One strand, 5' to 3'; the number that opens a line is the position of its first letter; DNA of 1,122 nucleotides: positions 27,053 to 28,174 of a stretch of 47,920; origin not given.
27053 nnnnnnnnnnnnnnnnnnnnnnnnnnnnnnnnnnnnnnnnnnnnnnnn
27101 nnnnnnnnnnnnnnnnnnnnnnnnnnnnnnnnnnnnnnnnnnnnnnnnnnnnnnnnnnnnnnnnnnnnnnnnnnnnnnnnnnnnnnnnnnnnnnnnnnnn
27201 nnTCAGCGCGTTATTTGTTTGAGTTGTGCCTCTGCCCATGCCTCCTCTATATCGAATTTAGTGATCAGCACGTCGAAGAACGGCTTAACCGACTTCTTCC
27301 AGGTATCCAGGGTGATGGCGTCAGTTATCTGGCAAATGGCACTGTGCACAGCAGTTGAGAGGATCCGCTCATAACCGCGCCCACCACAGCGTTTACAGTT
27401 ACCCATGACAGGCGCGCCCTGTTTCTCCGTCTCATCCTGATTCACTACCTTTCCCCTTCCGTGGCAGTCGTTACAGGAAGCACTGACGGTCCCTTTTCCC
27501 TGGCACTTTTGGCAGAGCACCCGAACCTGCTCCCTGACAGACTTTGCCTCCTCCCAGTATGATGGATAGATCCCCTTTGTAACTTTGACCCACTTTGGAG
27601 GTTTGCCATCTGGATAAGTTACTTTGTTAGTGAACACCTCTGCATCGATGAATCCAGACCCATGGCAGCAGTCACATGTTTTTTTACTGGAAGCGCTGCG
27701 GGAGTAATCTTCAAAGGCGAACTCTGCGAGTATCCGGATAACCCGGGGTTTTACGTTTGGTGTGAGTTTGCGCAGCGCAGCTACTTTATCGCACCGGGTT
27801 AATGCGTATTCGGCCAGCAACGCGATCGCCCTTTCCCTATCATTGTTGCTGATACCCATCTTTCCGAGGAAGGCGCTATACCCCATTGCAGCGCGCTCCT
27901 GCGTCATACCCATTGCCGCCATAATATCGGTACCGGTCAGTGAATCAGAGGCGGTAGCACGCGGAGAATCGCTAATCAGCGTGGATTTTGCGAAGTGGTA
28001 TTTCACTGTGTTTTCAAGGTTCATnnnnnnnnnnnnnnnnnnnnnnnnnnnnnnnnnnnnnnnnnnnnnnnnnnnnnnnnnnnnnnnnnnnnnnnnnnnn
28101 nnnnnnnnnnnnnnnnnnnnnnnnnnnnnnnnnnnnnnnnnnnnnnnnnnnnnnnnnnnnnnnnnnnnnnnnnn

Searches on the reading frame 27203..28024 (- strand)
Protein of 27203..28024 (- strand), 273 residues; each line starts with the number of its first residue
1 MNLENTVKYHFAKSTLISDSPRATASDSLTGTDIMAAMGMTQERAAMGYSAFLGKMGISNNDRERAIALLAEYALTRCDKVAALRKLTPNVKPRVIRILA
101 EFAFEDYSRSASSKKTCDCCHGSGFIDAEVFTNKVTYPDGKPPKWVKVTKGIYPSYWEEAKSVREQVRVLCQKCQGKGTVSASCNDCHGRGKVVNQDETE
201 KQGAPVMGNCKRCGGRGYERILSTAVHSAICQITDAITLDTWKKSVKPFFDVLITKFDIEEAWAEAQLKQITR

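Call 59: search_protein_families(library=phrogs, proteins=[window:27203-28024:-], max_evalue=0.00001)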
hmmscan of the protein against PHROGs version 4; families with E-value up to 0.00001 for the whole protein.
window:27203-28024:- (273 aa): 6 families
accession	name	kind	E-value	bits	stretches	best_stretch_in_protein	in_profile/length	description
phrog_127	-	transcription regulation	3e-107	359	1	1-273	1-252/253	anti-termination protein Q-like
phrog_25523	-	transcription regulation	7.4e-74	248.3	1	1-162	1-163/166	anti-termination protein Q-like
phrog_19003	-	unknown function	2.7e-48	163.9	1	161-273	2-114/114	-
phrog_14186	-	unknown function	1.6e-27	96.2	1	217-273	1-57/57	-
phrog_21867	-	unknown function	1.7e-23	83.6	1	1-56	1-56/58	-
phrog_14336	-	unknown function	6.1e-06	26.8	0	156-232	131-205/363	-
